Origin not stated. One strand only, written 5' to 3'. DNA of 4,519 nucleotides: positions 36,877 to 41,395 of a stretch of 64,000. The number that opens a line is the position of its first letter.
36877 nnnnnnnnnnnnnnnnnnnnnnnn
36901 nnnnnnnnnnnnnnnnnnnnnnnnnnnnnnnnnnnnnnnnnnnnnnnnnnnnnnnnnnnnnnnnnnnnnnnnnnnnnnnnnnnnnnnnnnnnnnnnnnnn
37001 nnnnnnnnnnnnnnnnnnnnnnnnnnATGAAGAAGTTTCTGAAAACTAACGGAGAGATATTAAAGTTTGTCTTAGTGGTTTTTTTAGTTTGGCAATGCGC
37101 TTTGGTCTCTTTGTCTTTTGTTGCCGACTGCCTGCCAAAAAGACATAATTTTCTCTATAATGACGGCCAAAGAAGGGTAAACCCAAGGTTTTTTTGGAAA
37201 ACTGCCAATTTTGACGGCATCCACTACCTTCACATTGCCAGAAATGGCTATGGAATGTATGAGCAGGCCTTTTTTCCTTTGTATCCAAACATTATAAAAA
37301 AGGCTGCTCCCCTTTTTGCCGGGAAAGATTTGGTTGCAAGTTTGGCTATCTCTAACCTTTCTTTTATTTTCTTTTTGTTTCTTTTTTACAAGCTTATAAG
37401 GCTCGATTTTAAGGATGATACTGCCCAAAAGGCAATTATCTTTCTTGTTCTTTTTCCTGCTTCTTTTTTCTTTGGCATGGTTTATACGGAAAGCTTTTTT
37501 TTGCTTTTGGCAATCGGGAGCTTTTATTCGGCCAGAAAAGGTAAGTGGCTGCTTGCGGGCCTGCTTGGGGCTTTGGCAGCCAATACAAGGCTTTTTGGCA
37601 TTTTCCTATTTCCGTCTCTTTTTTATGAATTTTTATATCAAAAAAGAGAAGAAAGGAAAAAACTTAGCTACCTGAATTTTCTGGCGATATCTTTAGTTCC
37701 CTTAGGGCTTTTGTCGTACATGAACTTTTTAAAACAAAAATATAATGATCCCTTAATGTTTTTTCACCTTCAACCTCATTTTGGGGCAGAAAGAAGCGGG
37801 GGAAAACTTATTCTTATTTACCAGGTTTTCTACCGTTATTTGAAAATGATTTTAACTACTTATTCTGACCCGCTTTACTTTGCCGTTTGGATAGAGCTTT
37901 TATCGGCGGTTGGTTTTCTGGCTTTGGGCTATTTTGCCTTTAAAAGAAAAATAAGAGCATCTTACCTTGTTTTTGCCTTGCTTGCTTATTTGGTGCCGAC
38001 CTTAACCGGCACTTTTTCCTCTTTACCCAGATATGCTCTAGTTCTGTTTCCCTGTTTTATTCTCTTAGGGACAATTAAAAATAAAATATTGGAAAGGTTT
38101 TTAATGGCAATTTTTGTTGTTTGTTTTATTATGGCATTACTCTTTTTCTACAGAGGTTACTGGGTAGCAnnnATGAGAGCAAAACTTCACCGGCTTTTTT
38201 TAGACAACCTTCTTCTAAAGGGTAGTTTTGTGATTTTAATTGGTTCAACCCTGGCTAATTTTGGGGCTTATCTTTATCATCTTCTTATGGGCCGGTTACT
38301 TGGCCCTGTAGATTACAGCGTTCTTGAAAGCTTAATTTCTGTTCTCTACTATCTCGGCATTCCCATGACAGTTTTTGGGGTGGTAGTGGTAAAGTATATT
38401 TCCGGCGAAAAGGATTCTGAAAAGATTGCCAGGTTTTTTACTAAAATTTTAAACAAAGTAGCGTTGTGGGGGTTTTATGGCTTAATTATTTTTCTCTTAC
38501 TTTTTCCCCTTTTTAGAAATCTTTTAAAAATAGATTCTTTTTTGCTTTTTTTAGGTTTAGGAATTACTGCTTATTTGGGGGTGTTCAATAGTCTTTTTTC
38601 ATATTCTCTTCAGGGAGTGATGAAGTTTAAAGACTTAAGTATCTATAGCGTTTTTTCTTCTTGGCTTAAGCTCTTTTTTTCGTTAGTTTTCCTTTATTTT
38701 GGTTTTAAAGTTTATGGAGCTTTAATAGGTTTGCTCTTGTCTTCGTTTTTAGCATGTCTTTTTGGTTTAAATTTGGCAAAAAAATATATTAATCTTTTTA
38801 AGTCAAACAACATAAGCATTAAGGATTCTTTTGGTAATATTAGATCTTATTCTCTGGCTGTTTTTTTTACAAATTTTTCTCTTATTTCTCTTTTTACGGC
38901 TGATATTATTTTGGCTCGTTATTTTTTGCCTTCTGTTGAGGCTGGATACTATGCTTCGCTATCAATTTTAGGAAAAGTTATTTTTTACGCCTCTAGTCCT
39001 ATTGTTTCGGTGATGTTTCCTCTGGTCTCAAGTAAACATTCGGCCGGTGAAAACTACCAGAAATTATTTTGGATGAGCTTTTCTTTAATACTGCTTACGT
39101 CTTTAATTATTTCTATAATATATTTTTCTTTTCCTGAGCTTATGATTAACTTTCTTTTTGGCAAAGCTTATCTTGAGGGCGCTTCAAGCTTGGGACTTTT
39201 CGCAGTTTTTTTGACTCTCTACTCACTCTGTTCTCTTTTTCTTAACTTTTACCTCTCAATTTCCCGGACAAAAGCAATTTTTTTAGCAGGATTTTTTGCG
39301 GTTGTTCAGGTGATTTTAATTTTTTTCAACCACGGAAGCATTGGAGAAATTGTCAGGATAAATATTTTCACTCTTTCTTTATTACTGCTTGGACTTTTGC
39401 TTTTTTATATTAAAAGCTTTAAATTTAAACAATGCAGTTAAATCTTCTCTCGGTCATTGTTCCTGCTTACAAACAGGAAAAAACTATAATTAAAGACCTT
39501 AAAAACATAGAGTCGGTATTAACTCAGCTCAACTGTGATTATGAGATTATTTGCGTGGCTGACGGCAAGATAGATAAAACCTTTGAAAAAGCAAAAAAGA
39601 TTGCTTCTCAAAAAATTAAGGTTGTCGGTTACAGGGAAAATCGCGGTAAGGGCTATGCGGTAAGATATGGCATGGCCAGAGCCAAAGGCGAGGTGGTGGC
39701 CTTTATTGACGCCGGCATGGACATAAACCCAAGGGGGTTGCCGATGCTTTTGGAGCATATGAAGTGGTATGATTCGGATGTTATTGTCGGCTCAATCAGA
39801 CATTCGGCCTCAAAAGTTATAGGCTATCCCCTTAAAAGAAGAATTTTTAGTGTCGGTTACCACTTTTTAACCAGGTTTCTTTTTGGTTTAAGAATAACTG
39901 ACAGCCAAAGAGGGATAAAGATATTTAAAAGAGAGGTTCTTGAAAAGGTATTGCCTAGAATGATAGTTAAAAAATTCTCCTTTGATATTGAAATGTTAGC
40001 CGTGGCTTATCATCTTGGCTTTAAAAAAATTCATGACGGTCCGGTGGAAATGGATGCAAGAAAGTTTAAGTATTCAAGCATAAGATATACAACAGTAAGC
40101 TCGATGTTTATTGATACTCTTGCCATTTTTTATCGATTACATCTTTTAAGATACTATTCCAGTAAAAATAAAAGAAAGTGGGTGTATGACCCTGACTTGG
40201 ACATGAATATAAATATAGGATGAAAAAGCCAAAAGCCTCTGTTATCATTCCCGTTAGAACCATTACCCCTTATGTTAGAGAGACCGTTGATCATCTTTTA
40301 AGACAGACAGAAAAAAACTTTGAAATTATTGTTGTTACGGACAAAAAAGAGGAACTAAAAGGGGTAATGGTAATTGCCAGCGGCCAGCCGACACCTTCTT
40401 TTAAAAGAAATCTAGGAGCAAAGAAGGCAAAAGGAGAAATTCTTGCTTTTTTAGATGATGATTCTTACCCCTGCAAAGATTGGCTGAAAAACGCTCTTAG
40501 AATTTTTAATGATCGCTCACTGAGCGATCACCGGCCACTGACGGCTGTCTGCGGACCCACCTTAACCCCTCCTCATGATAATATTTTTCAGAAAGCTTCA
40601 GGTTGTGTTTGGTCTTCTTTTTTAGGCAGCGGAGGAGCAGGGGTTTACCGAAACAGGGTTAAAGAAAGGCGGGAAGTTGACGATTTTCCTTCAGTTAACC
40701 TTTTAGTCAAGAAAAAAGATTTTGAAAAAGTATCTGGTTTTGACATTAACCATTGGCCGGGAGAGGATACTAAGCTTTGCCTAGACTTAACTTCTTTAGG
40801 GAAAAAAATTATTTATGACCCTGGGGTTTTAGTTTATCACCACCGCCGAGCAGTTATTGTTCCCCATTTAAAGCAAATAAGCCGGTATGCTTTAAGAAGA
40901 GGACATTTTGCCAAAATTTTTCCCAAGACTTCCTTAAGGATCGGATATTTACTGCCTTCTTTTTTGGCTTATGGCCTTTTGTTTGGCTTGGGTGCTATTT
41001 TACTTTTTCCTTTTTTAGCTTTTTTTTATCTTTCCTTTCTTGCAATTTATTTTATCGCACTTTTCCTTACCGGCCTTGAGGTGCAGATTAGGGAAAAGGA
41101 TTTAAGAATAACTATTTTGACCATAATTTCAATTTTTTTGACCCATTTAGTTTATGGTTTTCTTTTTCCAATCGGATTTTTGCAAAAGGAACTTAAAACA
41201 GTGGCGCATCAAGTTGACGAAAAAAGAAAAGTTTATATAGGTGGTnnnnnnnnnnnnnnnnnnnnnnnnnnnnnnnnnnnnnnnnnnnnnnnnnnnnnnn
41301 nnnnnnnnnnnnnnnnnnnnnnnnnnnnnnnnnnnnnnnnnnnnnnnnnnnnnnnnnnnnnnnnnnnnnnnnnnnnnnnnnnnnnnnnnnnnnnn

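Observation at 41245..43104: TMTC-like TPR-bearing GT-C protein, the only minus-strand gene, convergent with overlapping stop codons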

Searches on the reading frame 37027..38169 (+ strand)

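Call 9: search_protein_families(library=pfam, proteins=[window:37027-38169:+], max_evalue=0.01)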
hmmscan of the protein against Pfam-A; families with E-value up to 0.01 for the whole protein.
window:37027-38169:+ (381 aa): 1 family
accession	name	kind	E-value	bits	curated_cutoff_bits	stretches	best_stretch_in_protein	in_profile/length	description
PF04188.19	Mannosyl_trans2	-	6e-11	42.8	22.4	1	53-229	52-249/443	Mannosyltransferase (PIG-V)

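Call 60: search_protein_families(library=ncbifam, proteins=[window:37027-38169:+], max_evalue=0.00001)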
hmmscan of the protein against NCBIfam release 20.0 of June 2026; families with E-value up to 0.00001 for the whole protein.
window:37027-38169:+ (381 aa): 0 families

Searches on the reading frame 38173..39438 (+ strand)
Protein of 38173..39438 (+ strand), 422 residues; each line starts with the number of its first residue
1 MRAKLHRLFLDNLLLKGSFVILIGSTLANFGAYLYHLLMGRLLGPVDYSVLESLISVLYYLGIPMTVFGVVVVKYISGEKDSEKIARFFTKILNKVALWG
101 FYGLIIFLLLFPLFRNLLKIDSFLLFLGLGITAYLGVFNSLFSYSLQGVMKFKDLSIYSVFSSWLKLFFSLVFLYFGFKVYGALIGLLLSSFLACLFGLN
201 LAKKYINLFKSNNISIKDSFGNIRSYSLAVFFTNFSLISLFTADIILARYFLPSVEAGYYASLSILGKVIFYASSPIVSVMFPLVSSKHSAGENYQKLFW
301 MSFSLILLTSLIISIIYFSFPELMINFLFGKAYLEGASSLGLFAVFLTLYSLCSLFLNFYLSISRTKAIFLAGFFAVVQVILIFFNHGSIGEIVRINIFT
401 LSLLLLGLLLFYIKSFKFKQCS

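Call 9: search_protein_families(library=pfam, proteins=[window:38173-39438:+], max_evalue=0.01)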
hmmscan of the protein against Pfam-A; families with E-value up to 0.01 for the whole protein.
window:38173-39438:+ (422 aa): 2 families
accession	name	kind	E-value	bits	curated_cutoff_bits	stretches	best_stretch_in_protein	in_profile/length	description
PF01943.22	Polysacc_synt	-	1.4e-11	44.8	28.2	1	14-287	1-272/274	Polysaccharide biosynthesis protein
PF13440.11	Polysacc_synt_3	-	3e-10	40.3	23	1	39-335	2-290/293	Polysaccharide biosynthesis protein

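Call 60: search_protein_families(library=ncbifam, proteins=[window:38173-39438:+], max_evalue=0.00001)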
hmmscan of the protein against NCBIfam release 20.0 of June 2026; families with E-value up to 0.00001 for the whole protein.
window:38173-39438:+ (422 aa): 0 families

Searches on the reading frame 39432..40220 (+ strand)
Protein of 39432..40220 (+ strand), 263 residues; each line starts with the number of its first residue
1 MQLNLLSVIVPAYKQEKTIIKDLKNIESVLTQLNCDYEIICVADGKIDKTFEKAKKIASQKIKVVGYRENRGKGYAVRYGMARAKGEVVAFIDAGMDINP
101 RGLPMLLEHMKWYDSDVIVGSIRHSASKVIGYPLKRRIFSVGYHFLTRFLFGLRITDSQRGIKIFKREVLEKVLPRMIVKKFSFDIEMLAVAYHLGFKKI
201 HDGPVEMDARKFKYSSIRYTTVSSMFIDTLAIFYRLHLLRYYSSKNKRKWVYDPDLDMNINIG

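Call 9: search_protein_families(library=pfam, proteins=[window:39432-40220:+], max_evalue=0.01)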
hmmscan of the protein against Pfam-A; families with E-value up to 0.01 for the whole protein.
window:39432-40220:+ (263 aa): 3 families
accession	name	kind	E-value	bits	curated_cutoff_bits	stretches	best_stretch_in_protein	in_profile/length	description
PF00535.33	Glycos_transf_2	-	4.7e-27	95.4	23.3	1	7-173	1-167/168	Glycosyl transferase family 2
PF13641.12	Glyco_tranf_2_3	-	9.7e-06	26.2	27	1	6-108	3-109/230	Glycosyltransferase like family 2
PF10111.15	Glyco_tranf_2_2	-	0.00012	22.1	27.3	1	7-95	1-91/276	Glycosyltransferase like family 2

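Call 60: search_protein_families(library=ncbifam, proteins=[window:39432-40220:+], max_evalue=0.00001)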
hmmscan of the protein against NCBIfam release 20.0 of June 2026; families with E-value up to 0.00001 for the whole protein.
window:39432-40220:+ (263 aa): 18 families
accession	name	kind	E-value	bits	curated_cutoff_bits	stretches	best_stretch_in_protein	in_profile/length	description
NF047588.1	GlcsyltransPgfSStrep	equivalog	2.1e-15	56.7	500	1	6-183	3-177/308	glycosyltransferase PgfS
TIGR03937.1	PgaC_IcaA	equivalog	8.4e-14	51.3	422.3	1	3-111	44-151/407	poly-beta-1,6-N-acetyl-D-glucosamine synthase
NF058614.1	PPMAGASynPpgS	equivalog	6.9e-13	48.5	370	1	8-207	4-196/226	polyprenyl-phospho-N-acetylgalactosaminyl synthase PpgS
NF007482.0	PRK10073.1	equivalog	8.6e-13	48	423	1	3-117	5-117/334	glycosyltransferase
NF047683.1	TeichurnBiosyTuaG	equivalog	5.1e-12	46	400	1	4-111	6-112/252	teichuronic acid biosynthesis protein TuaG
NF007986.1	PRK10714.1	equivalog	8.7e-11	41.4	529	1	3-174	5-173/316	undecaprenyl-phosphate 4-deoxy-4-formamido-L-arabinose transferase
NF041875.1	EPS_EpsD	equivalog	2.4e-10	40.3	370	1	6-125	1-119/325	exopolysaccharide biosynthesis glycosyltransferase EpsD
NF010496.0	PRK13915.1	equivalog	3.5e-10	39.4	262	1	6-106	33-138/307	glucosyl-3-phosphoglycerate synthase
TIGR04283.1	glyco_like_mftF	equivalog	5e-10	39.3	182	1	6-120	1-105/221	TIGR04283 family arsenosugar biosynthesis glycosyltransferase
TIGR03965.1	mycofact_glyco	equivalog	8.3e-09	34.8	280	1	6-111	76-180/467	mycofactocin biosynthesis glycosyltransferase MftF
NF041391.1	DPhHxTase_Halo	equivalog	1.2e-08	34.3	375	1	12-173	3-153/213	dolichyl-phosphate hexose transferase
NF038299.1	EPS_HpsN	equivalog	4.3e-08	32.5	425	1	5-122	2-115/317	hormogonium polysaccharide biosynthesis glycosyltransferase HpsN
NF041394.1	GtaseAglG_Halo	equivalog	1e-07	31.6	440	1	7-99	4-96/304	glucosyl-dolichyl phosphate glucuronosyltransferase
NF050050.1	ProtGlycPglI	equivalog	2e-07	30.7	500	1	5-112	3-110/306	GalNAc(5)-diNAcBac-PP-undecaprenol beta-1,3-glucosyltransferase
NF053739.1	GlytfEpsEBac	equivalog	7.6e-07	28.4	450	1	6-98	3-94/265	glycosyltransferase EpsE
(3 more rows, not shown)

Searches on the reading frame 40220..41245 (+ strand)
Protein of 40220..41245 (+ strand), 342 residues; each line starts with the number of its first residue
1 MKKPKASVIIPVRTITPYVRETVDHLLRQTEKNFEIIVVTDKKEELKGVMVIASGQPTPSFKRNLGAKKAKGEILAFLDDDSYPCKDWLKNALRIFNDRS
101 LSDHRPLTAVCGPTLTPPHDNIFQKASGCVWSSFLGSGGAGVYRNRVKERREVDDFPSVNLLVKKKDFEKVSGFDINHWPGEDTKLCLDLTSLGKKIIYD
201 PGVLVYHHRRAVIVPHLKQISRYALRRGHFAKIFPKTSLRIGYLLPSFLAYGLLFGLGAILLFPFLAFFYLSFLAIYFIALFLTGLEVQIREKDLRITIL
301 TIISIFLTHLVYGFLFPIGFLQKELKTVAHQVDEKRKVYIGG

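Call 20: search_protein_families(library=pfam, proteins=[window:40220-41245:+], max_evalue=0.001)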
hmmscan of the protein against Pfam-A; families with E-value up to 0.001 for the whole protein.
window:40220-41245:+ (342 aa): 4 families
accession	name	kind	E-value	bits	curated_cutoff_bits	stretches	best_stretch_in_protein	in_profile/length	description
PF00535.33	Glycos_transf_2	-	5.1e-14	53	23.3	1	7-98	1-105/168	Glycosyl transferase family 2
PF13632.12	Glyco_trans_2_3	-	4.8e-10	40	27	1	152-282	71-197/198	Glycosyl transferase family group 2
PF10111.15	Glyco_tranf_2_2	-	3.7e-09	36.9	27.3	1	7-210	1-219/276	Glycosyltransferase like family 2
PF13641.12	Glyco_tranf_2_3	-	6.2e-08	33.4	27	1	4-98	1-113/230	Glycosyltransferase like family 2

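Call 60: search_protein_families(library=ncbifam, proteins=[window:40220-41245:+], max_evalue=0.00001)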
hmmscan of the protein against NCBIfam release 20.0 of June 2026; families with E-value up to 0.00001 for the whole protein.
window:40220-41245:+ (342 aa): 7 families
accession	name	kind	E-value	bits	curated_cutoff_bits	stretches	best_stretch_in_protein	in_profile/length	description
TIGR03965.1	mycofact_glyco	equivalog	1.5e-25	90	280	1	3-259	73-333/467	mycofactocin biosynthesis glycosyltransferase MftF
NF041875.1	EPS_EpsD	equivalog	1.9e-12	47.3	370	1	7-224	2-224/325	exopolysaccharide biosynthesis glycosyltransferase EpsD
TIGR04283.1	glyco_like_mftF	equivalog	3.6e-10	39.8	182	1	7-98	2-99/221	TIGR04283 family arsenosugar biosynthesis glycosyltransferase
NF041394.1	GtaseAglG_Halo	equivalog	2.1e-09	37.1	440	1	6-207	3-215/304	glucosyl-dolichyl phosphate glucuronosyltransferase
NF038299.1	EPS_HpsN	equivalog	7.3e-08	31.7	425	0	5-99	2-109/317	hormogonium polysaccharide biosynthesis glycosyltransferase HpsN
NF038302.1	EPS_HpsE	equivalog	5.7e-07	28.8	300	1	59-95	74-110/307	hormogonium polysaccharide biosynthesis glycosyltransferase HpsE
NF047683.1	TeichurnBiosyTuaG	equivalog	6.3e-06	26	400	0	2-99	4-114/252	teichuronic acid biosynthesis protein TuaG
